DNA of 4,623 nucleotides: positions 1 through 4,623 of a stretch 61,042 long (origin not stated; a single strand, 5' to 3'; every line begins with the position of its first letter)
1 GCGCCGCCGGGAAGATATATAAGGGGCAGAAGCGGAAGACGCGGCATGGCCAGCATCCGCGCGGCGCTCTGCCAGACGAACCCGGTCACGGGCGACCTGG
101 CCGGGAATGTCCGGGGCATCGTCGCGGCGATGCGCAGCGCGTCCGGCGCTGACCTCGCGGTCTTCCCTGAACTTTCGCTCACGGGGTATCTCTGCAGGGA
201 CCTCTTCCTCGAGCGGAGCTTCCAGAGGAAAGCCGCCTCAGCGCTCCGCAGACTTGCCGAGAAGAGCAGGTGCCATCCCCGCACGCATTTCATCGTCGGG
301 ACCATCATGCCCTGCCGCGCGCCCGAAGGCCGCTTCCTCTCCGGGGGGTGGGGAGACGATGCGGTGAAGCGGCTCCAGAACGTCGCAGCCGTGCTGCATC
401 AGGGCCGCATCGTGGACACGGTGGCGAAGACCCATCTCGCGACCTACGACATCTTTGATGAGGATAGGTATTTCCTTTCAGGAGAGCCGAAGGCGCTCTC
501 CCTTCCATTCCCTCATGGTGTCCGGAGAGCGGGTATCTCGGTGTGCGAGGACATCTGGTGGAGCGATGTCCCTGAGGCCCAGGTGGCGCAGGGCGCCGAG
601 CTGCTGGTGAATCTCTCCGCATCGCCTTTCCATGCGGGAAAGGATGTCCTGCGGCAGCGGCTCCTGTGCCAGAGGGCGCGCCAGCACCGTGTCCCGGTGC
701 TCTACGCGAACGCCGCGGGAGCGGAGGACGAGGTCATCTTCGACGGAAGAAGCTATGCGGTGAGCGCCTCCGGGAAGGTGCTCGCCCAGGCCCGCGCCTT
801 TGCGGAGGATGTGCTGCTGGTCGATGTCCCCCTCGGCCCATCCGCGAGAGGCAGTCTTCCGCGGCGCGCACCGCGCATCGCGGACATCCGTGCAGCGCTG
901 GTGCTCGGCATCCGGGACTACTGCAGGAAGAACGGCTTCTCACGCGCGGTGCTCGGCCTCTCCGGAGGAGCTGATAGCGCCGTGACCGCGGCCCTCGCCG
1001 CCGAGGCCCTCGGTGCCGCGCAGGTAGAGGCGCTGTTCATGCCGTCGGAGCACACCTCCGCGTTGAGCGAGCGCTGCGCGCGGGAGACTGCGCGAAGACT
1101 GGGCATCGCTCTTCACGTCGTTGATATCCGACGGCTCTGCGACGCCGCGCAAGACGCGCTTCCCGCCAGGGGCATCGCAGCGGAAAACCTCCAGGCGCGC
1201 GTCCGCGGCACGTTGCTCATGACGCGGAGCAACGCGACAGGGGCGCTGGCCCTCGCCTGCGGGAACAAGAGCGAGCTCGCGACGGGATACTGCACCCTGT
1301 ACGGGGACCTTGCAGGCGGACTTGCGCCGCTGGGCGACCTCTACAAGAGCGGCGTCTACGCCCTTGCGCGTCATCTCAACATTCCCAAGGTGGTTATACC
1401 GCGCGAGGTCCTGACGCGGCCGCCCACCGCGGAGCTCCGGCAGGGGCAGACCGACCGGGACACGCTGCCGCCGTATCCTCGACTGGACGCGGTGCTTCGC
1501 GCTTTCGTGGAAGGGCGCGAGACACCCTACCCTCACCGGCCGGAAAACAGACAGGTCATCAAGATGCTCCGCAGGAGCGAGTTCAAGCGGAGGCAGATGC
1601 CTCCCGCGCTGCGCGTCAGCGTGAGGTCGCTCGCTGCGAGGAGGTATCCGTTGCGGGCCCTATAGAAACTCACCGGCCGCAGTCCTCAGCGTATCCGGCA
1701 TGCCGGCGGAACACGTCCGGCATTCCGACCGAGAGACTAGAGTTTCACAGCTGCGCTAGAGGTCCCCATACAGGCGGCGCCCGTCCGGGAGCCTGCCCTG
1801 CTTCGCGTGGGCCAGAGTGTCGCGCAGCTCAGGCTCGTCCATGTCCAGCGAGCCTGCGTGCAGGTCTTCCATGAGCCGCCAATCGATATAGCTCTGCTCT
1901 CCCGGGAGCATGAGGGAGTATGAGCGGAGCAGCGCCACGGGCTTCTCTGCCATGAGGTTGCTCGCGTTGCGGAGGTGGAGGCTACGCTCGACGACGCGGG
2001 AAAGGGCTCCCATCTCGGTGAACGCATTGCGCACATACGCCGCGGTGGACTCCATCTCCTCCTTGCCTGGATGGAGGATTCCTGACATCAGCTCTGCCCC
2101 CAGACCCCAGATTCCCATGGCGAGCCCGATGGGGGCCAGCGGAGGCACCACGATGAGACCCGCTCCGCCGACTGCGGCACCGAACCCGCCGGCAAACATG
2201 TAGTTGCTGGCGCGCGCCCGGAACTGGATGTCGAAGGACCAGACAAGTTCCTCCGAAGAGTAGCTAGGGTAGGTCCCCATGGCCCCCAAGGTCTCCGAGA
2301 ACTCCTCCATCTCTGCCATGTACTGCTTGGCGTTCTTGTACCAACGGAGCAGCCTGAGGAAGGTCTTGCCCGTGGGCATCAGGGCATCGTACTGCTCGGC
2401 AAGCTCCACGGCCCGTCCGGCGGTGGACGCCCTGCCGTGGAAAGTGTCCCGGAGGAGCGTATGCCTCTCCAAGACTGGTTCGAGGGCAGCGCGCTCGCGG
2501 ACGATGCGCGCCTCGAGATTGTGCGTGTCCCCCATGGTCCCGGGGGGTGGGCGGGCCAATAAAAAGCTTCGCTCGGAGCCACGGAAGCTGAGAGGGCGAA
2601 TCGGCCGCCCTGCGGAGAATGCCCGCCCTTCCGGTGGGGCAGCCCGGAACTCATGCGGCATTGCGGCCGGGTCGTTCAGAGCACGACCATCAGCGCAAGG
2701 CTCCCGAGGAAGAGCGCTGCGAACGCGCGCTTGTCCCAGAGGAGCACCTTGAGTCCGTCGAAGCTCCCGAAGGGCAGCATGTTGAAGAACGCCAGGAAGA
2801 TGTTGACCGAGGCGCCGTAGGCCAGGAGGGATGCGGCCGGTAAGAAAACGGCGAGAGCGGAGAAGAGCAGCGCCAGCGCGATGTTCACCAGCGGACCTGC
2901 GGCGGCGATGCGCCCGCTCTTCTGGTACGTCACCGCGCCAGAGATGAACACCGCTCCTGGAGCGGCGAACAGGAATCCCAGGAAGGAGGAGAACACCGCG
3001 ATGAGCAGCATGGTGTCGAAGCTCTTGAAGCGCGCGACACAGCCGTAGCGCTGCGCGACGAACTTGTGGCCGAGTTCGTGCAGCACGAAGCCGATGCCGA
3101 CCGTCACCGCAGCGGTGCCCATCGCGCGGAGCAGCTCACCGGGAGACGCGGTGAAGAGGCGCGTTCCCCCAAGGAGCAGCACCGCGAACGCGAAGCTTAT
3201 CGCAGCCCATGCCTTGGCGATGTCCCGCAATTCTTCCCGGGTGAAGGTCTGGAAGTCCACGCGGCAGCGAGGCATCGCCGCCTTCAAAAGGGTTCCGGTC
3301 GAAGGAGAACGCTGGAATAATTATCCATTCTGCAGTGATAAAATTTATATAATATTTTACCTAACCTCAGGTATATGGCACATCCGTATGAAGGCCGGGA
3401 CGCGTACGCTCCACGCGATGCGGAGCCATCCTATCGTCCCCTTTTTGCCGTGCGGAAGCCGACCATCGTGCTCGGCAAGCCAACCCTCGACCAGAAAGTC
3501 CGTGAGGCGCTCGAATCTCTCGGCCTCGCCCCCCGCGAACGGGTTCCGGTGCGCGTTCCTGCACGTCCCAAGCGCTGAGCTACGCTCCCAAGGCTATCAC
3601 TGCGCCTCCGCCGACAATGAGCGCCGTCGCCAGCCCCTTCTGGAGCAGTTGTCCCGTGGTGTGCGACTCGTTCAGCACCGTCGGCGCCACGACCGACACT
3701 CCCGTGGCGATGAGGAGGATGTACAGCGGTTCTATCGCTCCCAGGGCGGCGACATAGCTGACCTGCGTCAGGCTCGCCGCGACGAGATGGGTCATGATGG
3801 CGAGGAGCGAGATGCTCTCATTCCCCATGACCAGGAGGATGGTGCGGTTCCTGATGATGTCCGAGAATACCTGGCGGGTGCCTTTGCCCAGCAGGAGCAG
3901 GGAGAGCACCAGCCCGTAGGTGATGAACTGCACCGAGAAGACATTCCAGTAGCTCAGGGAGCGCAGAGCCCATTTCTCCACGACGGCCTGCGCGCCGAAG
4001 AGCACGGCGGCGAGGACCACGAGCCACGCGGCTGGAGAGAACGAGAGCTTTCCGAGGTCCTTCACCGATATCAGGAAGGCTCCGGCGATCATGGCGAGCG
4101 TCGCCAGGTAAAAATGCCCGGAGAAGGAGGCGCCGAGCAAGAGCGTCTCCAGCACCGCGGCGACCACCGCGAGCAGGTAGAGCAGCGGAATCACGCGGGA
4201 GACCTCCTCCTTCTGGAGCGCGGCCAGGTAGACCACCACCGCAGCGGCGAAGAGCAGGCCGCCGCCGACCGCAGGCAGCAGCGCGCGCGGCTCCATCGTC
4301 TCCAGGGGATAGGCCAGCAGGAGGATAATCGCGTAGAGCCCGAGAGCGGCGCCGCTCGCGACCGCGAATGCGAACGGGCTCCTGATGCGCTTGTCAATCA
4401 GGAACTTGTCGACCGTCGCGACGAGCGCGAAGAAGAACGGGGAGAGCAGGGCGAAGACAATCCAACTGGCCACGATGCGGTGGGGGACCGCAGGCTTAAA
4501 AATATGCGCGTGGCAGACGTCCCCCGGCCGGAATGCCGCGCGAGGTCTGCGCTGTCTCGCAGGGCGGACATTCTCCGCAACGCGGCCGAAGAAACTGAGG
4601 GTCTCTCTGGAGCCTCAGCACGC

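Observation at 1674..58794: Dispersed family of ~68-bp CGGCCG-bounded, imperfectly palindromic intergenic repeats (at least 20 copies in 61 kb), most lying 25-42 bp from a TATA box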

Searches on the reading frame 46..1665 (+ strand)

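Call 9: search_protein_families(library=pfam, proteins=[window:46-1665:+])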
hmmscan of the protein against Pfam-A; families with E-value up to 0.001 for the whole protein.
window:46-1665:+ (539 aa): 3 families
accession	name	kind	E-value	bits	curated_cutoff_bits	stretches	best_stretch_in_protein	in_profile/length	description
PF02540.23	NAD_synthase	-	5.7e-63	212.7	21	1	284-517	4-241/242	NAD synthase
PF00795.27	CN_hydrolase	-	6.9e-26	91.6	23.2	1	5-263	1-248/256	Carbon-nitrogen hydrolase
PF06508.19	QueC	-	7.6e-06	26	22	1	300-381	1-80/210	Queuosine biosynthesis protein QueC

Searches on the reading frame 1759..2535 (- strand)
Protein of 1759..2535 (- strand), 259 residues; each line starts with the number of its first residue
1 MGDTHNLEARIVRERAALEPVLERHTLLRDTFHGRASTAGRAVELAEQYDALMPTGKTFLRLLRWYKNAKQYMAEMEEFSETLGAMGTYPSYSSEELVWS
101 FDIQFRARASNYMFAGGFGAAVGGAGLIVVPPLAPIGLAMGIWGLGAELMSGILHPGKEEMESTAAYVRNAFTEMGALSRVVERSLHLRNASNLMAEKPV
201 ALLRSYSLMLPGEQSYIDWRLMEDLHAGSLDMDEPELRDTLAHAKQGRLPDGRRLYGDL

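Call 69: search_protein_families(library=pfam, proteins=[window:1759-2535:-], max_evalue=0.01)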
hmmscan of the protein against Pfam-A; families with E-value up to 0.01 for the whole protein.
window:1759-2535:- (259 aa): 0 families

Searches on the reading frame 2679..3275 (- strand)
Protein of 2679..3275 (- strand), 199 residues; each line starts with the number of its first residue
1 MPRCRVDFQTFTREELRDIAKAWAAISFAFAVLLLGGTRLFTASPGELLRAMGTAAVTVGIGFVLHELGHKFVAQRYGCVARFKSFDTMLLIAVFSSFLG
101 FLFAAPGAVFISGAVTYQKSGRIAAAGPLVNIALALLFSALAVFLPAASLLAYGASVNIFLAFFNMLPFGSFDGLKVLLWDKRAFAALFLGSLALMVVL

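Call 69: search_protein_families(library=pfam, proteins=[window:2679-3275:-], max_evalue=0.01)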
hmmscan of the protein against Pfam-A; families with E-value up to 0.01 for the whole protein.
window:2679-3275:- (199 aa): 1 family
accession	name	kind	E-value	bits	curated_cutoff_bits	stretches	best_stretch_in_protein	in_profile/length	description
PF02163.28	Peptidase_M50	-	2.8e-09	37.1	27.2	2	55-146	2-104/221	Peptidase family M50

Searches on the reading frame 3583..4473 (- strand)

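Call 69: search_protein_families(library=pfam, proteins=[window:3583-4473:-], max_evalue=0.01)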
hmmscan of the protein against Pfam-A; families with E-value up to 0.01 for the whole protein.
window:3583-4473:- (297 aa): 1 family
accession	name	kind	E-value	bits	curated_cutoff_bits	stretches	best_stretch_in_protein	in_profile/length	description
PF00892.27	EamA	-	1.1e-14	55.3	28.2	2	3-136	2-134/135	EamA-like transporter family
